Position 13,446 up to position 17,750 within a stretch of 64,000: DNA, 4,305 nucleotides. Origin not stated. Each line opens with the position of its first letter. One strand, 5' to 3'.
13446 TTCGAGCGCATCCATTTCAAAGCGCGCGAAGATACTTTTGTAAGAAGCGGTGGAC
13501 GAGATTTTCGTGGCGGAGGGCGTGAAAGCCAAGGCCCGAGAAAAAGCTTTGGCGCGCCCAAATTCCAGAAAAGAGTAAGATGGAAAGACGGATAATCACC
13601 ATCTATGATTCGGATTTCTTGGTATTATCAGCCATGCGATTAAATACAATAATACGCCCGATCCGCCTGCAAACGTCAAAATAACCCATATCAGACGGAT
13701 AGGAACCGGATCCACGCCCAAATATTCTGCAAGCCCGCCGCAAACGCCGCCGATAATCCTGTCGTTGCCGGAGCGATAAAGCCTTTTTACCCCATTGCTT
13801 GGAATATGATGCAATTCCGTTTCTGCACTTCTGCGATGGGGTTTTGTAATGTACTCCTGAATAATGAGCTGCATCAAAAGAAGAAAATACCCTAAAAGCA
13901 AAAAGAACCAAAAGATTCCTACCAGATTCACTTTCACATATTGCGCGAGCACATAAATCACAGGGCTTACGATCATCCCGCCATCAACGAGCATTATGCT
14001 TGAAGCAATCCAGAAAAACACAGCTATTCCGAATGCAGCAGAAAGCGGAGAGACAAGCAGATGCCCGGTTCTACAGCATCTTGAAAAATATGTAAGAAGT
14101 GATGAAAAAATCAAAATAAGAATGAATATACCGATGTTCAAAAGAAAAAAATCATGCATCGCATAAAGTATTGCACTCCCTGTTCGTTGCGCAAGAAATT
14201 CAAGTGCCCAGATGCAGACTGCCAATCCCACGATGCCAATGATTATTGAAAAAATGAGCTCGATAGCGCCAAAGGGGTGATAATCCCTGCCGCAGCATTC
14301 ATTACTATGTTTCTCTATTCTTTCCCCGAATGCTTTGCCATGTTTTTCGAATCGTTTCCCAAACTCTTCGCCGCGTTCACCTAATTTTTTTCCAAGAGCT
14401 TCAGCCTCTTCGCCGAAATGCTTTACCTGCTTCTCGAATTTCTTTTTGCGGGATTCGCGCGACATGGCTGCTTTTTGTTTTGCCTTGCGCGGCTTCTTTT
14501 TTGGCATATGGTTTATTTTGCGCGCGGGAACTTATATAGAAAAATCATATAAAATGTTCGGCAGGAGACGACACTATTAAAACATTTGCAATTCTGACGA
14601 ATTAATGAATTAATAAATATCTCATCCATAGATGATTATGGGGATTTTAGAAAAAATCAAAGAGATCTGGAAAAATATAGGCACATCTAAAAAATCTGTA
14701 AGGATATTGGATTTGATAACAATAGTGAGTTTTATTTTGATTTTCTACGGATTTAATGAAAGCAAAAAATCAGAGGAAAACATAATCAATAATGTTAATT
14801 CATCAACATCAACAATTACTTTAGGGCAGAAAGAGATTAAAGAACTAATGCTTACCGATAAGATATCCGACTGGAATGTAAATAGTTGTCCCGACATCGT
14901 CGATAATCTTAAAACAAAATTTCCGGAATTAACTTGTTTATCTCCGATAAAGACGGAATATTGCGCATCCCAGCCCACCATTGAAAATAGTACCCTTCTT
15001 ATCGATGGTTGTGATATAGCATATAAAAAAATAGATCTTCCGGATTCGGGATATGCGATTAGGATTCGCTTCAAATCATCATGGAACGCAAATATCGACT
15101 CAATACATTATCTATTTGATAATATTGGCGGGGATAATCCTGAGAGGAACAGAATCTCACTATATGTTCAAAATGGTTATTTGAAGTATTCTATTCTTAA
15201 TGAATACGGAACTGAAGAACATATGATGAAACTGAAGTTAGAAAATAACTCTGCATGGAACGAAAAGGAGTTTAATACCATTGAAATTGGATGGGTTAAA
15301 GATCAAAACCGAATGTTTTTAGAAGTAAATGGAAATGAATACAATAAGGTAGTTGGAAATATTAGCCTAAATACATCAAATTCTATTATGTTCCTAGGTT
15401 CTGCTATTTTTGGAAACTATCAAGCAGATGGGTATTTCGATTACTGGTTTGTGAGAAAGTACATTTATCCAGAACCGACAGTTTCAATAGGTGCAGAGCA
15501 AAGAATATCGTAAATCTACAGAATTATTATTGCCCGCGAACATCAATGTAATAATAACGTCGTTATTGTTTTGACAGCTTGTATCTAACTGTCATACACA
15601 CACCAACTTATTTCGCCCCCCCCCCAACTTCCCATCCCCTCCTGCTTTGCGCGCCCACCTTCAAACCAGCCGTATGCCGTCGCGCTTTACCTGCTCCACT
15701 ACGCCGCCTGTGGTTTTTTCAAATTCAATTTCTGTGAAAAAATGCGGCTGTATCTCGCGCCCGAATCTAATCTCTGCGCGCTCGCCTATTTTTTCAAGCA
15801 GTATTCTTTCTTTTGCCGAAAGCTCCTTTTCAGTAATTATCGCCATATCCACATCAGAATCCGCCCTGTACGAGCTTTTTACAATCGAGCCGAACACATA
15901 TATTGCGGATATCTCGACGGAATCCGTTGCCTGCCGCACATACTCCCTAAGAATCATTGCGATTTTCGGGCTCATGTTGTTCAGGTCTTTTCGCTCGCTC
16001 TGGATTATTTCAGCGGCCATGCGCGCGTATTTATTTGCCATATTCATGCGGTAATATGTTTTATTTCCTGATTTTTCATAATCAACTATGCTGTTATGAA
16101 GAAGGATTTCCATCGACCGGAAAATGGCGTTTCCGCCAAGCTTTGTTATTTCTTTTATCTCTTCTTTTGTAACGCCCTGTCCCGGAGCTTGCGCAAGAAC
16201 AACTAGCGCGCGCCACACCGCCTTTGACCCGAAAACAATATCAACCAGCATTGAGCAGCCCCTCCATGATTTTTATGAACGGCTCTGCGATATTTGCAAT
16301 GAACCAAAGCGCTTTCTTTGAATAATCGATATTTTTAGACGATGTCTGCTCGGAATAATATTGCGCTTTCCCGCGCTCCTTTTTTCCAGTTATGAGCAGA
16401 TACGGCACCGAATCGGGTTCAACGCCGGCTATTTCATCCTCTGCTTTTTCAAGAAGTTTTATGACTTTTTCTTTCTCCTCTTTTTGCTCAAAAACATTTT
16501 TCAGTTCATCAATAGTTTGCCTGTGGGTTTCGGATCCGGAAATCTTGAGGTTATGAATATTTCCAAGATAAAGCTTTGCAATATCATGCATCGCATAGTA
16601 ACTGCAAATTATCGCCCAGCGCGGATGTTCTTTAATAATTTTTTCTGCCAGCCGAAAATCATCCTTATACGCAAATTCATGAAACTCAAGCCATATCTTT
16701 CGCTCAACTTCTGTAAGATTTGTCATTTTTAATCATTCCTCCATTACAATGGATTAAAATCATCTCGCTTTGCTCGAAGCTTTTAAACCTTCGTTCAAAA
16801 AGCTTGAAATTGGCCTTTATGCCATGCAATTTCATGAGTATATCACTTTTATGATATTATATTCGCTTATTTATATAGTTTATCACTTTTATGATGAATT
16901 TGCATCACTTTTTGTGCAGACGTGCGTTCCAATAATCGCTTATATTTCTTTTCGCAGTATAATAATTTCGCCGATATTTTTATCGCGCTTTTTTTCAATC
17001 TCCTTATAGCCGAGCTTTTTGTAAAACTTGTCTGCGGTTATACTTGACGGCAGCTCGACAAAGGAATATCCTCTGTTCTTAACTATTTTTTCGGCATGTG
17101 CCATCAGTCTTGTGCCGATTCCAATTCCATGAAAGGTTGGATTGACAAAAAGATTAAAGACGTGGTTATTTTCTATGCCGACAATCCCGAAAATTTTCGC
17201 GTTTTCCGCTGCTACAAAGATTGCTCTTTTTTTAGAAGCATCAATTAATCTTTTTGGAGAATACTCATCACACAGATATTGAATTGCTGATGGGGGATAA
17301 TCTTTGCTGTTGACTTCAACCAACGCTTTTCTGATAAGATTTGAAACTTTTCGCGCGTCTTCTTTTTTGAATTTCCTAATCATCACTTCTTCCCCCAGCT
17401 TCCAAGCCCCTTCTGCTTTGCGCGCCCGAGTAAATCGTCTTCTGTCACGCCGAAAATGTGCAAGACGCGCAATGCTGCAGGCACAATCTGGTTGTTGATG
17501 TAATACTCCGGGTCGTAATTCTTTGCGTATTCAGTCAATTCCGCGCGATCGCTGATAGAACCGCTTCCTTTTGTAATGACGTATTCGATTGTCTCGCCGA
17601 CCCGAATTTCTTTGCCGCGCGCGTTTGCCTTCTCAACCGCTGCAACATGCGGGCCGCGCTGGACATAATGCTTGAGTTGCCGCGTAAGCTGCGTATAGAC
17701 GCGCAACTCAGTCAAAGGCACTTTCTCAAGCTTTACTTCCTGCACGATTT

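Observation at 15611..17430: Degenerate duplicate of the polB 3' end flanks a 1.75-kb HEPN/MNT + GNAT cassette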

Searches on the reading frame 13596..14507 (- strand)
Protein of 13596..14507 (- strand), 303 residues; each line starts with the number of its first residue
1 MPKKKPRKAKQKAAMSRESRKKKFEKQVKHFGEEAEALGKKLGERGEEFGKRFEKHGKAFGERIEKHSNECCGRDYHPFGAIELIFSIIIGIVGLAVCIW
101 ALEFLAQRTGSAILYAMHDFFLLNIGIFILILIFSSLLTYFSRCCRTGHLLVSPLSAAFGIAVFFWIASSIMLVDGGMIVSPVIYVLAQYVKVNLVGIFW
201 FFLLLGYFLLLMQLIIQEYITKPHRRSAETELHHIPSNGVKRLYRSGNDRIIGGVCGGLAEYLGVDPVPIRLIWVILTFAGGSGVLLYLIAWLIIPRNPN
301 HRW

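Call 4: search_protein_families(library=pfam, proteins=[window:13596-14507:-], max_evalue=0.01)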
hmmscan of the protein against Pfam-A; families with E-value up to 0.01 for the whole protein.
window:13596-14507:- (303 aa): 1 family
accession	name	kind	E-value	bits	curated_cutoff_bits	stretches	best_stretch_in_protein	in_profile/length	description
PF04024.17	PspC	-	4.4e-26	90.9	25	1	241-297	1-57/58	PspC domain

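Call 28: find_encoding_contigs(protein=window:13596-14507:-, flank=6000, max_places=10)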
Protein window:13596-14507:- (303 aa): 3 contigs read that carry it; 3 places shown.
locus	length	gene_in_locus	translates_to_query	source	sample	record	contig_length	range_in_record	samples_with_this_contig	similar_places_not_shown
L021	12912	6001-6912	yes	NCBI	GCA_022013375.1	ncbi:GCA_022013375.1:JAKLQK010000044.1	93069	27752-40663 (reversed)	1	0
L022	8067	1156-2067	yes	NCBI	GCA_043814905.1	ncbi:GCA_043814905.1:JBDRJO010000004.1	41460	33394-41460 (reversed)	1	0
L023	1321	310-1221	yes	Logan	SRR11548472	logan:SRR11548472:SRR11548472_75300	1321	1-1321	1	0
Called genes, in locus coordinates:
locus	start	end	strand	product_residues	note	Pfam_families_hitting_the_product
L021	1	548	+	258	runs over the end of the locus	PF01884:PcrB, PF00977:His_biosynth (weak), PF00478:IMPDH (weak), PF05690:ThiG (weak)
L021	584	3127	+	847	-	PF03104:DNA_pol_B_exo1, PF13482:RNase_H_2 (weak), PF10108:DNA_pol_B_exo2, PF00136:DNA_pol_B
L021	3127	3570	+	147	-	PF00583:Acetyltransf_1, PF13673:Acetyltransf_10, PF13508:Acetyltransf_7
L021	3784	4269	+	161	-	-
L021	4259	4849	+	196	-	PF12633:Adenyl_cycl_N (weak), PF01909:NTP_transf_2, PF18765:Polbeta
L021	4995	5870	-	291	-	-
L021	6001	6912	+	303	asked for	PF04024:PspC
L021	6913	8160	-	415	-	PF00270:DEAD, PF04851:ResIII, PF00271:Helicase_C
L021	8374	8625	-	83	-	-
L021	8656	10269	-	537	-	PF00932:LTD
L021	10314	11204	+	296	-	PF00557:Peptidase_M24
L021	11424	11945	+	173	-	-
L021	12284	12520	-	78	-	-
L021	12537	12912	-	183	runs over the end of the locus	-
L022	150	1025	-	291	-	-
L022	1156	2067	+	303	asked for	PF04024:PspC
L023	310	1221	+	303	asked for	PF04024:PspC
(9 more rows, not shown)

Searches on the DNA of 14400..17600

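Call 82: search_rna_families(source=window, start=14400, end=17600, threshold=evalue, max_evalue=1)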
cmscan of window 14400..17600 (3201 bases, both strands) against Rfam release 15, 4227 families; matches with E-value up to 1: 0.
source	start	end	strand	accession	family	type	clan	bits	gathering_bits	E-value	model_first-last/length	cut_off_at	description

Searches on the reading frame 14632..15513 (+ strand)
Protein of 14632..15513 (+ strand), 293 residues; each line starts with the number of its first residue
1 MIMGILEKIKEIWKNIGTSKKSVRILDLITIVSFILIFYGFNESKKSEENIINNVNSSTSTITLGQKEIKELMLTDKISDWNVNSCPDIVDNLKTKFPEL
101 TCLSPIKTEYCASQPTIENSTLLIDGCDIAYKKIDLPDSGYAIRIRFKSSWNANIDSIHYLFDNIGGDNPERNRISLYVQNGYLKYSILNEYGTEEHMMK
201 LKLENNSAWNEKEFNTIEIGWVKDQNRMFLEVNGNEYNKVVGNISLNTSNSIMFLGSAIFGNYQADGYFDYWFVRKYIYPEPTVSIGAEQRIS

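Call 4: search_protein_families(library=pfam, proteins=[window:14632-15513:+], max_evalue=0.01)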
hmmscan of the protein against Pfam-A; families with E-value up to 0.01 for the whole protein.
window:14632-15513:+ (293 aa): 1 family
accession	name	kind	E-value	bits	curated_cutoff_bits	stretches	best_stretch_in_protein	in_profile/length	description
PF19991.5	HMA_2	-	0.0018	18.7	30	0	15-55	105-145/154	Heavy metal associated domain 2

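Call 33: search_protein_families(library=ncbifam, proteins=[window:14632-15513:+], max_evalue=1)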
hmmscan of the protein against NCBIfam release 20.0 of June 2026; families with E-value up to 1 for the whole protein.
window:14632-15513:+ (293 aa): 0 families

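Call 34: search_protein_families(library=padloc, proteins=[window:14632-15513:+], max_evalue=1)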
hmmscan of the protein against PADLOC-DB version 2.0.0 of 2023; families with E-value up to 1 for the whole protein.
window:14632-15513:+ (293 aa): 0 families

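Call 55: find_encoding_contigs(protein=window:14638-15513:+, flank=5000, max_places=10)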
Protein window:14638-15513:+ (291 aa): 4 contigs read that carry it; 2 places shown.
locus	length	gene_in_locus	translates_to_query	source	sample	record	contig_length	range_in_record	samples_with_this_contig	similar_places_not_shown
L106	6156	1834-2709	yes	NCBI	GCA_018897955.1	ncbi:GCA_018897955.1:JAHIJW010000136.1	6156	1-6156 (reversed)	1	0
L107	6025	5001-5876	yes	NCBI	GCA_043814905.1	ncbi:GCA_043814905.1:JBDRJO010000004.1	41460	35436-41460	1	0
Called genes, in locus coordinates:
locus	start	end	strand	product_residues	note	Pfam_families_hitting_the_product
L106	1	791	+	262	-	PF00270:DEAD (faint), PF00271:Helicase_C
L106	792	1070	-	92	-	PF04024:PspC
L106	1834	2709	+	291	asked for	-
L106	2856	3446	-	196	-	PF12633:Adenyl_cycl_N (weak), PF01909:NTP_transf_2, PF18765:Polbeta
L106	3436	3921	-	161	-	-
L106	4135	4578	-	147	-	PF00583:Acetyltransf_1, PF13673:Acetyltransf_10, PF13508:Acetyltransf_7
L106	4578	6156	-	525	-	PF00136:DNA_pol_B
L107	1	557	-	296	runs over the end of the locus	PF00557:Peptidase_M24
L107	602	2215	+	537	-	PF00932:LTD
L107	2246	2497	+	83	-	-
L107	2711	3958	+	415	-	PF00270:DEAD, PF04851:ResIII, PF00271:Helicase_C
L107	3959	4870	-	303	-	PF04024:PspC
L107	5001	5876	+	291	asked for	-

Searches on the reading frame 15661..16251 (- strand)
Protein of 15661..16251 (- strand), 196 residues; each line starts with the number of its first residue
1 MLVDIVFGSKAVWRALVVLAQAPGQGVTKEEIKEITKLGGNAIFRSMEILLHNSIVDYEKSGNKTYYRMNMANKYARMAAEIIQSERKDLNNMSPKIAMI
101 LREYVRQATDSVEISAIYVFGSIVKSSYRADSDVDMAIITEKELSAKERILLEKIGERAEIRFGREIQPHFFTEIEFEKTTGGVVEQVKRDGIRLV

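Call 4: search_protein_families(library=pfam, proteins=[window:15661-16251:-], max_evalue=0.01)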
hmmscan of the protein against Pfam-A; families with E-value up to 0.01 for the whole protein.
window:15661-16251:- (196 aa): 4 families
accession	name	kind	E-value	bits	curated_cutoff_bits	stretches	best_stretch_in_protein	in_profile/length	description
PF18765.7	Polbeta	-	2.4e-10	40.9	26.9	1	111-167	10-64/93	Polymerase beta, Nucleotidyltransferase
PF01909.29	NTP_transf_2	-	3.5e-09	37.3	21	1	101-191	4-89/93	Nucleotidyltransferase domain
PF12633.13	Adenyl_cycl_N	-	9.8e-06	26.1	27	1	102-154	87-132/199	Adenylate cyclase NT domain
PF22600.2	MTPAP-like_central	-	7.1e-05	23.4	27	1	100-145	28-70/139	Poly(A) RNA polymerase, mitochondrial-like, central palm domain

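Call 14: find_encoding_contigs(protein=window:15661-16251:-, flank=6000, max_places=8)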
Protein window:15661-16251:- (196 aa): 5 contigs read that carry it; 3 places shown.
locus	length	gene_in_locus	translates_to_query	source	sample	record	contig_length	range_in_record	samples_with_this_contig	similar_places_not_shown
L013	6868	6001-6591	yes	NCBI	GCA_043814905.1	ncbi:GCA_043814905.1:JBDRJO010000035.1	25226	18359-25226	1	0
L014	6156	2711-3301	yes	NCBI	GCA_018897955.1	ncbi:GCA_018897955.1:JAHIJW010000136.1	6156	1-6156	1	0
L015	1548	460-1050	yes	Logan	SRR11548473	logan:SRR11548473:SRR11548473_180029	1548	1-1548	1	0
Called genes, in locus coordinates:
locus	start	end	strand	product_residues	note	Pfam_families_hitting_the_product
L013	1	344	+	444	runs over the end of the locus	PF02844:GARS_N, PF01071:GARS_A, PF02843:GARS_C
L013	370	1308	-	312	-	PF01073:3Beta_HSD, PF01370:Epimerase, PF02719:Polysacc_synt_2, PF04321:RmlD_sub_bind, PF05368:NmrA, PF13460:NAD_binding_10, PF16363:GDP_Man_Dehyd, PF07993:NAD_binding_4, +2 more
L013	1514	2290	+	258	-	PF01884:PcrB, PF00977:His_biosynth (weak), PF00478:IMPDH (weak), PF05690:ThiG (weak)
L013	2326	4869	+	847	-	PF03104:DNA_pol_B_exo1, PF13482:RNase_H_2 (weak), PF10108:DNA_pol_B_exo2, PF00136:DNA_pol_B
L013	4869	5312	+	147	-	PF00583:Acetyltransf_1, PF13673:Acetyltransf_10, PF13508:Acetyltransf_7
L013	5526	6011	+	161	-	-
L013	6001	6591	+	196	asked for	PF12633:Adenyl_cycl_N (weak), PF01909:NTP_transf_2, PF18765:Polbeta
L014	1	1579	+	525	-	PF00136:DNA_pol_B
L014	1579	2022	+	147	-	PF00583:Acetyltransf_1, PF13673:Acetyltransf_10, PF13508:Acetyltransf_7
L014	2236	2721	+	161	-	-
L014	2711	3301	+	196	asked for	PF12633:Adenyl_cycl_N (weak), PF01909:NTP_transf_2, PF18765:Polbeta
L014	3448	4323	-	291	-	-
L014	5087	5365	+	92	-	PF04024:PspC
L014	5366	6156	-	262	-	PF00270:DEAD (faint), PF00271:Helicase_C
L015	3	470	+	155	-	?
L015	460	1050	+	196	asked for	PF12633:Adenyl_cycl_N (weak), PF01909:NTP_transf_2, PF18765:Polbeta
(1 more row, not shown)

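Call 33: search_protein_families(library=ncbifam, proteins=[window:15661-16251:-], max_evalue=1)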
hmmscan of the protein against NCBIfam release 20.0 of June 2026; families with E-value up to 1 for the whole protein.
window:15661-16251:- (196 aa): 11 families
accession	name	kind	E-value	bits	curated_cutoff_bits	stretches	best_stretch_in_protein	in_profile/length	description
NF047752.1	MntA_antitoxin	equivalog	4.7e-09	36.1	60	1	111-152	4-45/106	type VII toxin-antitoxin system MntA family adenylyltransferase antitoxin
NF012212.1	ANT_9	subfamily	2.9e-08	33.3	340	1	112-155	19-63/249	aminoglycoside nucleotidyltransferase ANT(9)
NF045909.1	ANT_9_Ic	equivalog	0.0007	19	505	1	112-147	25-60/259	aminoglycoside nucleotidyltransferase ANT(9)-Ic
NF006978.0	PRK09450.1-2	equivalog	0.00076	17.8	1035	1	90-154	73-135/841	class I adenylate cyclase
NF033788.1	HTH_metalloreg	subfamily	0.0071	16.1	55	1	25-70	24-69/77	metalloregulator ArsR/SmtB family transcription factor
NF006980.0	PRK09450.1-5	equivalog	0.02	12.8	990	1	101-157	79-135/807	class I adenylate cyclase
NF010309.0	PRK13746.1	subfamily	0.022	14.1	193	1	112-149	26-63/263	aminoglycoside adenylyltransferase family protein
NF006984.0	PRK09450.2-4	equivalog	0.04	12.2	1300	1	104-173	98-168/956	class I adenylate cyclase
NF033220.1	ANT_3pp_II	equivalog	0.05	13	400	1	113-151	21-59/258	ANT(3'')-II family aminoglycoside nucleotidyltransferase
NF033789.1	repress_SdpR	subfamily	0.08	12.9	100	1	27-71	22-66/79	autorepressor SdpR family transcription factor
NF053581.1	ANT_3pp_Ic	exception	0.09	12.3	545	1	113-150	27-64/265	aminoglycoside nucleotidyltransferase ANT(3'')-Ic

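Call 34: search_protein_families(library=padloc, proteins=[window:15661-16251:-], max_evalue=1)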
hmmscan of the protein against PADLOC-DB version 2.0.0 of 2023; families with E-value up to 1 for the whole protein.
window:15661-16251:- (196 aa): 12 families
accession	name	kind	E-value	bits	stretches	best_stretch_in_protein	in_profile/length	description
PDLC04368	PDC-M05A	-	1.1e-17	62.5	1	4-180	8-169/201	-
PDLC04372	PDC-M05A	-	1.7e-13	49.2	1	31-180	3-138/167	-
PDLC04903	PDC-S09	-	1e-10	39.8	1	95-194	5-107/108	-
PDLC04369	PDC-M05A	-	2.6e-08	31.8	1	5-180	8-165/201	-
PDLC04907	PDC-S09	-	2.8e-08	31.9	1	92-195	5-114/114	-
PDLC04906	PDC-S09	-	7.7e-07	27.4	1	96-144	6-54/98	-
PDLC04902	PDC-S09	-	1.7e-06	26.2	1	101-165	8-70/97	-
PDLC04904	PDC-S09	-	2.8e-06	25.5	1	99-151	10-62/104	-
PDLC04905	PDC-S09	-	6.5e-05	21.2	1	100-143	7-51/101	-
PDLC04371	PDC-M05A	-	0.00054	17.6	1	6-147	28-159/211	-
PDLC04778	PDC-M70A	-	0.003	14.9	1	92-141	27-74/355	-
PDLC03138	Specificity_I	-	0.009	13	1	100-177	15-85/485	Type I specificity subunit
